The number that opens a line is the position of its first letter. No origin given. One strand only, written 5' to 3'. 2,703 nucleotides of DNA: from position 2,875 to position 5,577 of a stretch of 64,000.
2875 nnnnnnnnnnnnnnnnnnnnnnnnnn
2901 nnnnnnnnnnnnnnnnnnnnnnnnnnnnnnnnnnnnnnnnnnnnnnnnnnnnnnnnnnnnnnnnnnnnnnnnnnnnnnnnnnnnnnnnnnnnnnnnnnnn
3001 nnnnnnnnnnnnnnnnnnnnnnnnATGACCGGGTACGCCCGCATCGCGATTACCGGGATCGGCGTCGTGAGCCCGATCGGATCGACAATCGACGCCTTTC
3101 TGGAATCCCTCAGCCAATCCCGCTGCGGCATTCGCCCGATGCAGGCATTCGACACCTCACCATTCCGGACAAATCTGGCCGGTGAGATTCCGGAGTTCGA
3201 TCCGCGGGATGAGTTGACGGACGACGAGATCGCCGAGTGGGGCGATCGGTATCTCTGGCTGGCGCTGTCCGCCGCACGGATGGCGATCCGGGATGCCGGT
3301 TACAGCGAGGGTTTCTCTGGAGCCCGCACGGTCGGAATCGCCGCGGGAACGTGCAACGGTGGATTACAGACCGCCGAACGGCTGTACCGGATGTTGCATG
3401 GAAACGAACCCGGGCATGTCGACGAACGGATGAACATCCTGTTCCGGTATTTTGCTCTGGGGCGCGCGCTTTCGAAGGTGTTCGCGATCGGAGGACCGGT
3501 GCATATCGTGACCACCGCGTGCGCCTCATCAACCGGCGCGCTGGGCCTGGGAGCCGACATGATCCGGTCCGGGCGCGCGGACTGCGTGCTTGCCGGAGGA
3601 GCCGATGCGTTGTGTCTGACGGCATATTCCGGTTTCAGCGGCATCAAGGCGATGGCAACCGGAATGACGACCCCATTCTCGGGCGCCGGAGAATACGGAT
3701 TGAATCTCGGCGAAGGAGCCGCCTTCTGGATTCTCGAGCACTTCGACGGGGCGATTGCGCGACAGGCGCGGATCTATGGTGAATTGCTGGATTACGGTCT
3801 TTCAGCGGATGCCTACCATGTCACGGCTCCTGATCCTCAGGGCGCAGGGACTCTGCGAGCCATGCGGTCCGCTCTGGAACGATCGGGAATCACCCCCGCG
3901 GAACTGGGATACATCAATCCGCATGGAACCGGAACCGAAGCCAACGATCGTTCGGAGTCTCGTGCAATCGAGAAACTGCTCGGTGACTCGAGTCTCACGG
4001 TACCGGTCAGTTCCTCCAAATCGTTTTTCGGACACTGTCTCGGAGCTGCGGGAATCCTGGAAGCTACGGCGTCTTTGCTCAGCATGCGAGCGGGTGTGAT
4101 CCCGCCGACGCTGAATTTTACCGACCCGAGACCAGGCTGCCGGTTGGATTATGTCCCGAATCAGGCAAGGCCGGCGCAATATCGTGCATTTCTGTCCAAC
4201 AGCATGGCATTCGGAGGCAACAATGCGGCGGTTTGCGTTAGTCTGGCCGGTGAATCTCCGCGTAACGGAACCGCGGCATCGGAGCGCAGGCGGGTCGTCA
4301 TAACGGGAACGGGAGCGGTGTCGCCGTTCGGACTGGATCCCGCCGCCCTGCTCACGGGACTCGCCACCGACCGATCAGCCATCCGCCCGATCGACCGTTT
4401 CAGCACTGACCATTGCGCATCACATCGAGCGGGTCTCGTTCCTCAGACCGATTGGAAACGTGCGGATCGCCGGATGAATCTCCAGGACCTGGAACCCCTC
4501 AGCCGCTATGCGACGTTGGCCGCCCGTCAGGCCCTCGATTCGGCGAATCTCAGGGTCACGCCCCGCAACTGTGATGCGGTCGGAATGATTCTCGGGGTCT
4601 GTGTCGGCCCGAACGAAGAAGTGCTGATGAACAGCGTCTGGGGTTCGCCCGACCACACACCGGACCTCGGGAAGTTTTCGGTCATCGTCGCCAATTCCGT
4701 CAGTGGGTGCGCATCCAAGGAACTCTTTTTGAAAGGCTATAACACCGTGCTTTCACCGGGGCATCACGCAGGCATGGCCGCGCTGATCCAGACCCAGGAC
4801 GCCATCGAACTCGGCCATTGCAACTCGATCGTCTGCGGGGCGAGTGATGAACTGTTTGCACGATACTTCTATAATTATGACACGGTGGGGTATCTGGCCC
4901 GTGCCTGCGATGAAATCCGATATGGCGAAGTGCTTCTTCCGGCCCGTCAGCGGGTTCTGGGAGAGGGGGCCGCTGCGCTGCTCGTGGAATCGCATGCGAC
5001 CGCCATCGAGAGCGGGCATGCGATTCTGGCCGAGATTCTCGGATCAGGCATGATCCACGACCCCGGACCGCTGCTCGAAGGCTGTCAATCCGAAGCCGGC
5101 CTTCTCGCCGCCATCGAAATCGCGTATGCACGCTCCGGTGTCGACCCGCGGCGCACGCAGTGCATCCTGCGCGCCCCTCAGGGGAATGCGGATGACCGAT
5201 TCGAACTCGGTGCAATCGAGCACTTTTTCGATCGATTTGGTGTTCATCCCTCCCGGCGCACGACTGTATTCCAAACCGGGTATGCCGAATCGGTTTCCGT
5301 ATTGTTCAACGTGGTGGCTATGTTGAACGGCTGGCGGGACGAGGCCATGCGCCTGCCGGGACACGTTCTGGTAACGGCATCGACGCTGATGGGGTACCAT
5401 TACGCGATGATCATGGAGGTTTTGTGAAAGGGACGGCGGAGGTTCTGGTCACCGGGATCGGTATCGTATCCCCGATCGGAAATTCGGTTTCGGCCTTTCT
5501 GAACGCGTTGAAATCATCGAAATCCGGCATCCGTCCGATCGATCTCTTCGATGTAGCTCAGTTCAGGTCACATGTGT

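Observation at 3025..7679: Two paralogous tandem-fused ketosynthase didomain proteins (KS + CLF-like in one chain), back to back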

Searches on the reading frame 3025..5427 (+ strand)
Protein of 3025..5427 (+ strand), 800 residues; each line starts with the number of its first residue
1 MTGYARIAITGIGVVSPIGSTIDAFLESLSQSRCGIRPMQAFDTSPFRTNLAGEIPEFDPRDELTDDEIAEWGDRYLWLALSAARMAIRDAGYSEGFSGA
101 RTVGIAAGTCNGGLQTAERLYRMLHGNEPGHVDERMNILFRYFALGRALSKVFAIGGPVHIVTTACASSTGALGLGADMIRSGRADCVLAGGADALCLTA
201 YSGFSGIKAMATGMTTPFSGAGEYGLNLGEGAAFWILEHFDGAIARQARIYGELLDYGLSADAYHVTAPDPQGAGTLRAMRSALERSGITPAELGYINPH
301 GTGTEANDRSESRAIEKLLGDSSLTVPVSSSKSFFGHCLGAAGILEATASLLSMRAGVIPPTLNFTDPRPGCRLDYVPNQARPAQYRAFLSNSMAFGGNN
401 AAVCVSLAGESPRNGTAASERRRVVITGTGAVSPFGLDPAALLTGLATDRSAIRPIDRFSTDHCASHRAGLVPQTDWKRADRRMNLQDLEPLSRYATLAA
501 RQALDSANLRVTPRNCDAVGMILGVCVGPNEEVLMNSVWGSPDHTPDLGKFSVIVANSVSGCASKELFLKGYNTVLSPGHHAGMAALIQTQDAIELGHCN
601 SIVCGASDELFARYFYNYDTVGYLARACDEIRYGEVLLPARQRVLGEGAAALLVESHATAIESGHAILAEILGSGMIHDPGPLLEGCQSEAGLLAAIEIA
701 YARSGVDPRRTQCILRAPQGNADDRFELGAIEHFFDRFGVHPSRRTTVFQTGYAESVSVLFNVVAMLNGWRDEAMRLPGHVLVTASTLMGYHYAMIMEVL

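Call 5: search_protein_families(library=pfam, proteins=[window:3025-5427:+], max_evalue=0.01)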
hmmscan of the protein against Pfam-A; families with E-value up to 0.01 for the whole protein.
window:3025-5427:+ (800 aa): 4 families
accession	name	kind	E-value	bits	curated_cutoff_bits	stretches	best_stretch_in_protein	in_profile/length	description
PF00109.32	ketoacyl-synt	-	3.4e-50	171.4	20.8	2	6-239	3-248/252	Beta-ketoacyl synthase, N-terminal domain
PF02801.28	Ketoacyl-synt_C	-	3.3e-37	127.6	20.8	1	251-365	1-118/119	Beta-ketoacyl synthase, C-terminal domain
PF00108.29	Thiolase_N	-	3.1e-05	23.9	26.4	1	158-200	77-119/260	Thiolase, N-terminal domain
PF08545.16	ACP_syn_III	-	0.006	16.9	24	0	162-196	3-37/80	3-Oxoacyl-[acyl-carrier-protein (ACP)] synthase III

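Call 6: search_protein_families(library=ncbifam, proteins=[window:3025-5427:+], max_evalue=0.01)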
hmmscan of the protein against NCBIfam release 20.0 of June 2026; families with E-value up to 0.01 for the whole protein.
window:3025-5427:+ (800 aa): 30 families (the best 25 are shown)
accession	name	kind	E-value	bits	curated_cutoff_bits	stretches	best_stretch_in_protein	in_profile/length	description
TIGR03150.1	fabF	equivalog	6e-140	466.5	493.75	2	6-405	2-406/407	beta-ketoacyl-ACP synthase II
NF005589.0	PRK07314.1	subfamily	2.7e-130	434.8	387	2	5-405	4-409/413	beta-ketoacyl-ACP synthase II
NF004970.0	PRK06333.1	subfamily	1.3e-105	353.7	525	2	5-404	4-418/424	beta-ketoacyl-ACP synthase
NF006274.0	PRK08439.1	equivalog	9.2e-104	347.4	621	2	6-404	3-402/406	beta-ketoacyl-ACP synthase II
NF006434.0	PRK08722.1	equivalog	3.2e-88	296.4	759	2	5-403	4-409/414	beta-ketoacyl-ACP synthase II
NF006587.0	PRK09116.1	equivalog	8.9e-87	291.5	470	2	6-404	3-403/408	beta-ketoacyl-ACP synthase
NF006618.0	PRK09185.1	subfamily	1.6e-85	287.5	407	2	6-405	4-390/394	beta-ketoacyl-ACP synthase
NF005076.0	PRK06501.1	equivalog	5e-79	266.2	629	2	5-406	11-421/425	beta-ketoacyl-ACP synthase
NF058662.1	cispenta_AmcF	equivalog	1.4e-73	248.1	325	2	7-404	2-366/369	cispentacin biosynthesis acyltransferase subunit AmcF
NF005935.0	PRK07967.1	equivalog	1e-72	245.2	630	2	6-404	3-400/406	beta-ketoacyl-ACP synthase I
NF004618.0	PRK05952.1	equivalog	1e-70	238.6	455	2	6-406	3-381/384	beta-ketoacyl-ACP synthase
NF005490.0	PRK07103.1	equivalog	2.4e-67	227.8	445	2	5-406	4-411/414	polyketide beta-ketoacyl:acyl carrier protein synthase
NF005916.1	PRK07910.1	equivalog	2.8e-53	181.3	560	2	3-404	10-414/418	KasA/KasB family beta-ketoacyl-ACP synthase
NF045894.1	PKS_plus_SDR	equivalog_domain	1.4e-24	85.8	1740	1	149-370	156-381/1515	type I polyketide synthase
NF040607.1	mycolic_Pks13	equivalog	2.4e-23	81.6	2100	1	149-376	254-486/1680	polyketide synthase Pks13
TIGR02813.1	omega_3_PfaA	subfamily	3.3e-21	73.8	1010.1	1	150-383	190-431/2582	polyketide-type polyunsaturated fatty acid synthase PfaA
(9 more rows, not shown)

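Call 10: find_homologous_proteins(query=window:3025-5427:+)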
Query window:3025-5427:+ (800 aa): 949 proteins with E <= 0.001 among 8000 candidates; the best 120 are listed.
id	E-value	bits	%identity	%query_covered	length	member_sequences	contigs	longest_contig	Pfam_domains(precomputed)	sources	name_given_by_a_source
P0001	0.0e+0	1732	100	95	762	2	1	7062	PF00109.33,PF02801.29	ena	-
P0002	0.0e+0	1307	73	100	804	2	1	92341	PF00109.33,PF02801.29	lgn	-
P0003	4.0e-280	950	55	100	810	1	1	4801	PF00109.33,PF00108.30,PF02801.29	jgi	jgi:3-oxoacyl-[acyl-carrier-protein] synthase II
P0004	1.8e-265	901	53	99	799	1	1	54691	PF00109.33,PF00108.30,PF02801.29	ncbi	-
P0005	1.4e-249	849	54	100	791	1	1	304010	PF00109.33,PF00108.30,PF02801.29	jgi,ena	-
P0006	9.4e-239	813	51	99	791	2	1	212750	PF00109.33,PF02801.29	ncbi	-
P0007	1.8e-236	806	50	99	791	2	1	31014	PF00109.33,PF02801.29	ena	-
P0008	6.3e-231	787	49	99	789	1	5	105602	PF00109.33,PF02801.29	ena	-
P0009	4.5e-228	778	49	99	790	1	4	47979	PF00109.33,PF00108.30,PF02801.29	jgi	-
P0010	1.8e-227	776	49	99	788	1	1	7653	PF00109.33,PF00108.30,PF02801.29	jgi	-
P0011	4.5e-227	774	49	99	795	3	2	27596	PF00109.33,PF00108.30,PF02801.29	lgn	-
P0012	1.7e-220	753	48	100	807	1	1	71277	PF00109.33,PF00108.30,PF02801.29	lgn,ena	-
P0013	1.8e-210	720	48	100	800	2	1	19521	PF00109.33,PF00108.30,PF02801.29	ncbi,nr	ncbi:MAG: hypothetical protein GXP49_11165 [Deltaproteobacteria bacterium]|nr:hypothetical protein [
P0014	2.0e-203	696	44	99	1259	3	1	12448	PF00109.33,PF04055.28,PF02801.29,PF02310.25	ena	-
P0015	4.3e-202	692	44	99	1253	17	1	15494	PF00109.33,PF04055.28,PF02801.29,PF02310.25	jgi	jgi:3-oxoacyl-[acyl-carrier-protein] synthase II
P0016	1.1e-201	691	46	100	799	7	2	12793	PF00109.33,PF00108.30,PF02801.29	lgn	-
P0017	1.2e-200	687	45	99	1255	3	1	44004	PF00109.33,PF04055.28,PF02801.29,PF02310.25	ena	-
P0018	3.0e-200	686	44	99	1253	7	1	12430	PF00109.33,PF04055.28,PF02801.29,PF02310.25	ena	-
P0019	5.0e-200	685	44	99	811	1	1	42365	PF08545.17,PF00109.33,PF02801.29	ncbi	-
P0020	1.2e-199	684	45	99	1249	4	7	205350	PF00109.33,PF04055.28,PF02801.29,PF02310.25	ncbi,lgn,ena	-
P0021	1.3e-199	684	48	96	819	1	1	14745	PF00109.33,PF02801.29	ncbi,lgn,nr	ncbi:MAG: beta-ketoacyl-[acyl-carrier-protein] synthase family protein [Deltaproteobacteria bacteriu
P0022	2.7e-199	683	46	99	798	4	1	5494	PF00109.33,PF00108.30,PF02801.29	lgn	-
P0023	1.4e-198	680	47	99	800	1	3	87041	PF00109.33,PF00108.30,PF02801.29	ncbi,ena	-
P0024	1.4e-198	680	43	99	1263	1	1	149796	PF00109.33,PF04055.28,PF02801.29,PF02310.25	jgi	jgi:3-oxoacyl-[acyl-carrier-protein] synthase II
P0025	5.5e-198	678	42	99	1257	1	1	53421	PF08545.17,PF00109.33,PF04055.28,PF02801.29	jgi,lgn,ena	-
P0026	5.8e-198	678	48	96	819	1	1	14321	PF00109.33,PF02801.29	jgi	jgi:3-oxoacyl-[acyl-carrier-protein] synthase II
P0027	7.1e-198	678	45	99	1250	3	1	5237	PF00109.33,PF04055.28,PF02801.29,PF02310.25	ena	-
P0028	1.7e-197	677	45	99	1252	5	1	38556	PF00109.33,PF04055.28,PF02801.29,PF02310.25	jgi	jgi:3-oxoacyl-[acyl-carrier-protein] synthase II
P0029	1.9e-197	676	43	99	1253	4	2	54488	PF00109.33,PF04055.28,PF02801.29,PF02310.25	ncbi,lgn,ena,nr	ncbi:MAG: radical SAM protein [Fibrobacter sp.]|nr:radical SAM protein [Fibrobacter sp.]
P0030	2.4e-197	676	43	99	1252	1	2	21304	PF00109.33,PF04055.28,PF02801.29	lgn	-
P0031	5.5e-197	675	47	99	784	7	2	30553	PF00109.33,PF00108.30,PF02801.29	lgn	-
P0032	7.0e-197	675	43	99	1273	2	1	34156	PF00109.33,PF04055.28,PF02801.29,PF02310.25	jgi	-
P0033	5.8e-196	672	44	99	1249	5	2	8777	PF00109.33,PF04055.28,PF02801.29,PF02310.25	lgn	-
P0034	1.0e-195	671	46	99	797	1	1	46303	PF00109.33,PF00108.30,PF02801.29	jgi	-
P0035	1.1e-195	671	44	99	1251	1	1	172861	PF00109.33,PF04055.28,PF02801.29,PF02310.25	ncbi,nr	ncbi:MAG: radical SAM protein [Chitinivibrionales bacterium]|nr:radical SAM protein [Chitinivibriona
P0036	1.4e-195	670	46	96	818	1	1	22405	PF00109.33,PF02801.29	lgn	-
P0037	1.6e-195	670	45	99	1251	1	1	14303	PF00109.33,PF04055.28,PF00108.30,PF02801.29,PF02310.25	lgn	-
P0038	1.2e-194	667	44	99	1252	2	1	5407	PF00109.33,PF04055.28,PF02801.29,PF02310.25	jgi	jgi:3-oxoacyl-[acyl-carrier-protein] synthase II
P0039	1.7e-194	667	42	99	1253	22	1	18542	PF00109.33,PF04055.28,PF02801.29,PF02310.25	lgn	-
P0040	2.0e-194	667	44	94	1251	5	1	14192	PF00109.33,PF04055.28,PF02801.29,PF02310.25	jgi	jgi:3-oxoacyl-[acyl-carrier-protein] synthase II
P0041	6.2e-194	665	43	99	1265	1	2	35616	PF00109.33,PF04055.28,PF02801.29,PF02310.25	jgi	jgi:3-oxoacyl-[acyl-carrier-protein] synthase II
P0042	6.5e-194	665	43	99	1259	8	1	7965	PF00109.33,PF04055.28,PF02801.29,PF02310.25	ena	-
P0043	9.4e-194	664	47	99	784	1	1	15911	PF00109.33,PF00108.30,PF02801.29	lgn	-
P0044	1.0e-193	664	45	99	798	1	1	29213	PF00109.33,PF00108.30,PF02801.29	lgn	-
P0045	1.1e-193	664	47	96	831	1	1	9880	PF00109.33,PF02801.29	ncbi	-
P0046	2.8e-193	663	46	99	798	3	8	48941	PF00109.33,PF02801.29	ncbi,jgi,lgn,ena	jgi:3-oxoacyl-[acyl-carrier-protein] synthase II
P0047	1.4e-192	660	43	99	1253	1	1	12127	PF00109.33,PF04055.28,PF02801.29,PF02310.25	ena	-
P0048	1.8e-192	660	43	99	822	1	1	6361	PF00109.33,PF00108.30,PF02801.29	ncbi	-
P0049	2.3e-192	660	44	99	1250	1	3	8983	PF00109.33,PF04055.28,PF02801.29,PF02310.25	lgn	-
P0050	2.7e-192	659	43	99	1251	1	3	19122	PF00109.33,PF04055.28,PF02801.29,PF02310.25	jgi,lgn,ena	jgi:3-oxoacyl-[acyl-carrier-protein] synthase II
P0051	3.0e-192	659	43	99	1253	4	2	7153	PF00109.33,PF04055.28,PF02801.29,PF02310.25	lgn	-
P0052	3.6e-192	659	43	99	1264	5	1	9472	PF00109.33,PF04055.28,PF02801.29,PF02310.25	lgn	-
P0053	4.0e-192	659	42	99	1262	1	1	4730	PF00109.33,PF04055.28,PF02801.29,PF02310.25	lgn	-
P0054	6.1e-192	658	44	99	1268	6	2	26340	PF00109.33,PF04055.28,PF02801.29,PF02310.25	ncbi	ncbi:MAG: beta-ketoacyl synthase N-terminal-like domain-containing protein [bacterium]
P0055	6.8e-192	658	43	99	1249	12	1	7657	PF00109.33,PF04055.28,PF02801.29,PF02310.25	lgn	-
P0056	7.1e-192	658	45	96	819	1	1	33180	PF00109.33,PF02801.29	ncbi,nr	ncbi:MAG: hypothetical protein GY847_00075 [Proteobacteria bacterium]|nr:hypothetical protein [Pseud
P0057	9.4e-192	658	44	99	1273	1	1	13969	PF00109.33,PF04055.28,PF02801.29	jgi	jgi:3-oxoacyl-[acyl-carrier-protein] synthase II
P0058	1.1e-191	657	44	99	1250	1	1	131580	PF00109.33,PF04055.28,PF02801.29,PF02310.25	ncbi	-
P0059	1.1e-191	657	37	83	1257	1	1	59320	PF00109.33,PF02801.29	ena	-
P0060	1.2e-191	657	43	99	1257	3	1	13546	PF00109.33,PF04055.28,PF02801.29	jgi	jgi:3-oxoacyl-[acyl-carrier-protein] synthase II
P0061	1.6e-191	657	41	99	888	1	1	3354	PF00109.33,PF02801.29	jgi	jgi:3-oxoacyl-[acyl-carrier-protein] synthase II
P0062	2.2e-191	656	43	99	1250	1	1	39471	PF00109.33,PF04055.28,PF02801.29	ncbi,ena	-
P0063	2.7e-191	656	47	97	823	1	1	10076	PF00109.33,PF02801.29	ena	-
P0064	3.1e-191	656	43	99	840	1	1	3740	PF00109.33,PF02801.29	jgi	jgi:3-oxoacyl-[acyl-carrier-protein] synthase II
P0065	4.6e-191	655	43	99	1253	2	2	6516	PF00109.33,PF04055.28,PF02801.29,PF02310.25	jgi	jgi:3-oxoacyl-[acyl-carrier-protein] synthase II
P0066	5.4e-191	655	42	99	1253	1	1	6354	PF00109.33,PF04055.28,PF02801.29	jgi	jgi:3-oxoacyl-[acyl-carrier-protein] synthase II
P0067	9.6e-191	654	43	99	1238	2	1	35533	PF00109.33,PF02801.29,PF02310.25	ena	-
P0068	1.1e-190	654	43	99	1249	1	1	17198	PF00109.33,PF04055.28,PF02801.29,PF02310.25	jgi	jgi:3-oxoacyl-[acyl-carrier-protein] synthase II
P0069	1.7e-190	653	41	99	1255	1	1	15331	PF00109.33,PF04055.28,PF02801.29,PF02310.25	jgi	jgi:3-oxoacyl-[acyl-carrier-protein] synthase II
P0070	1.8e-190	653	44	99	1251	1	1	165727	PF00109.33,PF04055.28,PF02801.29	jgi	jgi:3-oxoacyl-[acyl-carrier-protein] synthase II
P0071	2.0e-190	653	43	99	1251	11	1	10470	PF00109.33,PF04055.28,PF02801.29,PF02310.25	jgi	jgi:3-oxoacyl-[acyl-carrier-protein] synthase II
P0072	2.1e-190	653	43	99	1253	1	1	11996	PF00109.33,PF04055.28,PF02801.29,PF02310.25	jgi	-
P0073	2.6e-190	653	44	99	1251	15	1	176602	PF00109.33,PF04055.28,PF02801.29,PF02310.25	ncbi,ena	-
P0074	2.7e-190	653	46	96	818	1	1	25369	PF00109.33,PF02801.29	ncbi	-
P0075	2.8e-190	653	43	99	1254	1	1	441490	PF00109.33,PF04055.28,PF02801.29,PF02310.25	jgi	jgi:3-oxoacyl-[acyl-carrier-protein] synthase II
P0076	3.6e-190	652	44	95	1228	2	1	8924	PF00109.33,PF04055.28,PF02801.29,PF02310.25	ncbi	ncbi:MAG TPA: beta-ketoacyl synthase N-terminal-like domain-containing protein, partial [Chitinivibr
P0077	5.6e-190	652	43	99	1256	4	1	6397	PF00109.33,PF04055.28,PF02801.29,PF02310.25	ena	-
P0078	1.5e-189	650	43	99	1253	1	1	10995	PF00109.33,PF04055.28,PF02801.29,PF02310.25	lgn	-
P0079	2.6e-189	650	44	99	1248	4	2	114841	PF00109.33,PF04055.28,PF02801.29,PF02310.25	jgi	jgi:3-oxoacyl-[acyl-carrier-protein] synthase II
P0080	2.7e-189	650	41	99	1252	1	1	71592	PF00109.33,PF04055.28,PF02801.29,PF02310.25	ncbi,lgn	-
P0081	5.7e-189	648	44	100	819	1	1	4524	PF00109.33,PF00108.30,PF02801.29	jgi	jgi:3-oxoacyl-[acyl-carrier-protein] synthase II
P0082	6.9e-189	648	44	99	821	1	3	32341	PF00109.33,PF02801.29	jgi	jgi:3-oxoacyl-[acyl-carrier-protein] synthase II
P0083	1.2e-188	647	45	99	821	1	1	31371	PF00109.33,PF02801.29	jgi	jgi:3-oxoacyl-[acyl-carrier-protein] synthase II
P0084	1.8e-188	647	45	96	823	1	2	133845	PF00109.33,PF02801.29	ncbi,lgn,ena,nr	ncbi:MAG: beta-ketoacyl-[acyl-carrier-protein] synthase family protein [Myxococcota bacterium]|nr:be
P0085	3.3e-188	646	45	96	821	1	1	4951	PF00109.33,PF02801.29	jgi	jgi:3-oxoacyl-[acyl-carrier-protein] synthase II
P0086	3.5e-188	646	45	95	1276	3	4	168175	PF00109.33,PF04055.28,PF02801.29,PF02310.25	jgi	-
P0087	3.6e-188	646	46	96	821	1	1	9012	PF00109.33,PF02801.29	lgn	-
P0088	4.5e-188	646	42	99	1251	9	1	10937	PF00109.33,PF04055.28,PF02801.29,PF02310.25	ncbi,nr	ncbi:MAG TPA: beta-ketoacyl synthase N-terminal-like domain-containing protein [Chitinispirillaceae 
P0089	5.1e-188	645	44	100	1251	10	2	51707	PF00109.33,PF02801.29,PF02310.25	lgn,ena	-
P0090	5.2e-188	645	45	99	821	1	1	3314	PF00109.33,PF00108.30,PF02801.29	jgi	jgi:3-oxoacyl-[acyl-carrier-protein] synthase II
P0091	7.8e-188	645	45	96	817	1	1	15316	PF00109.33,PF02801.29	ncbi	-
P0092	2.0e-187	643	44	99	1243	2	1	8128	PF00109.33,PF04055.28,PF02801.29,PF02310.25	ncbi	-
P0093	2.2e-187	643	45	94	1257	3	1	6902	PF00109.33,PF04055.28,PF02801.29,PF02310.25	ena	-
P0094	2.2e-187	643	47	94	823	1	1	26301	PF00109.33,PF02801.29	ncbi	-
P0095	3.7e-187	642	44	99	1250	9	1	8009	PF00109.33,PF04055.28,PF02801.29,PF02310.25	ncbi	-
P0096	3.7e-187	642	44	99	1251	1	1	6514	PF00109.33,PF04055.28,PF02801.29,PF02310.25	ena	-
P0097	4.0e-187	642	46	96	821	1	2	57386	PF00109.33,PF00108.30,PF02801.29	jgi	jgi:3-oxoacyl-[acyl-carrier-protein] synthase II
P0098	6.8e-187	642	43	99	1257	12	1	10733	PF00109.33,PF04055.28,PF02801.29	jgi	-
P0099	7.4e-187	641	43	99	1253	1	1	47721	PF00109.33,PF04055.28,PF02801.29,PF02310.25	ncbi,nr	ncbi:MAG: hypothetical protein JW913_12125 [Chitinispirillaceae bacterium]|nr:hypothetical protein [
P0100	8.4e-187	641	46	95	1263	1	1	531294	PF00109.33,PF04055.28,PF02801.29,PF02310.25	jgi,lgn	-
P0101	1.0e-186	641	47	97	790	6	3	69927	PF00109.33,PF02801.29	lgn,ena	-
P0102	1.3e-186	641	43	99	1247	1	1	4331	PF00109.33,PF04055.28,PF02801.29,PF02310.25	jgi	-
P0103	1.8e-186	640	44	99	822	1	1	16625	PF00109.33,PF02801.29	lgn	-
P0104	2.3e-186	640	45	96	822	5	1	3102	PF00109.33,PF02801.29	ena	-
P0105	2.3e-186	640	43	100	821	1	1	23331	PF00109.33,PF02801.29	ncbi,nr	ncbi:MAG: hypothetical protein GY854_30585 [Deltaproteobacteria bacterium]|nr:hypothetical protein [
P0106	3.3e-186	639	45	95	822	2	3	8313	PF00109.33,PF02801.29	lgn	-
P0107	5.8e-186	639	44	99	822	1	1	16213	PF00109.33,PF00108.30,PF02801.29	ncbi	-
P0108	6.4e-186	638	42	99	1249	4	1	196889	PF00109.33,PF04055.28,PF02801.29,PF02310.25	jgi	jgi:3-oxoacyl-[acyl-carrier-protein] synthase II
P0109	7.8e-186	638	40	99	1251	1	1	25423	PF08545.17,PF00109.33,PF04055.28,PF02801.29,PF02310.25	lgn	-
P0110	8.3e-186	638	43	99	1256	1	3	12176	PF00109.33,PF04055.28,PF02801.29,PF02310.25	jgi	jgi:3-oxoacyl-[acyl-carrier-protein] synthase II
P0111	8.8e-186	638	43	99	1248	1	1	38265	PF00109.33,PF04055.28,PF02801.29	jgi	jgi:3-oxoacyl-[acyl-carrier-protein] synthase II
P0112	1.1e-185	638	44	99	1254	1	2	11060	PF00109.33,PF04055.28,PF02801.29,PF02310.25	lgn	-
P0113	1.2e-185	638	44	99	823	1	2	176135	PF00109.33,PF02801.29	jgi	jgi:3-oxoacyl-[acyl-carrier-protein] synthase II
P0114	1.2e-185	638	46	100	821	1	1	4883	PF00109.33,PF00108.30,PF02801.29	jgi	jgi:3-oxoacyl-[acyl-carrier-protein] synthase II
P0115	1.8e-185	637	45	99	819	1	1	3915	PF00109.33,PF00108.30,PF02801.29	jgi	-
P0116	2.0e-185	637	42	99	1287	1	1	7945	PF00109.33,PF04055.28,PF02801.29,PF02310.25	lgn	-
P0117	2.6e-185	636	43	99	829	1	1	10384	PF00109.33,PF02801.29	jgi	-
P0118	3.5e-185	636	43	99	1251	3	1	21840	PF00109.33,PF02801.29,PF02310.25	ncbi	-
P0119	6.9e-185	635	46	97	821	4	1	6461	PF00109.33,PF02801.29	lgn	-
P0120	7.2e-185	635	41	99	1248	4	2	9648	PF00109.33,PF04055.28,PF02801.29,PF02310.25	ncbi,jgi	-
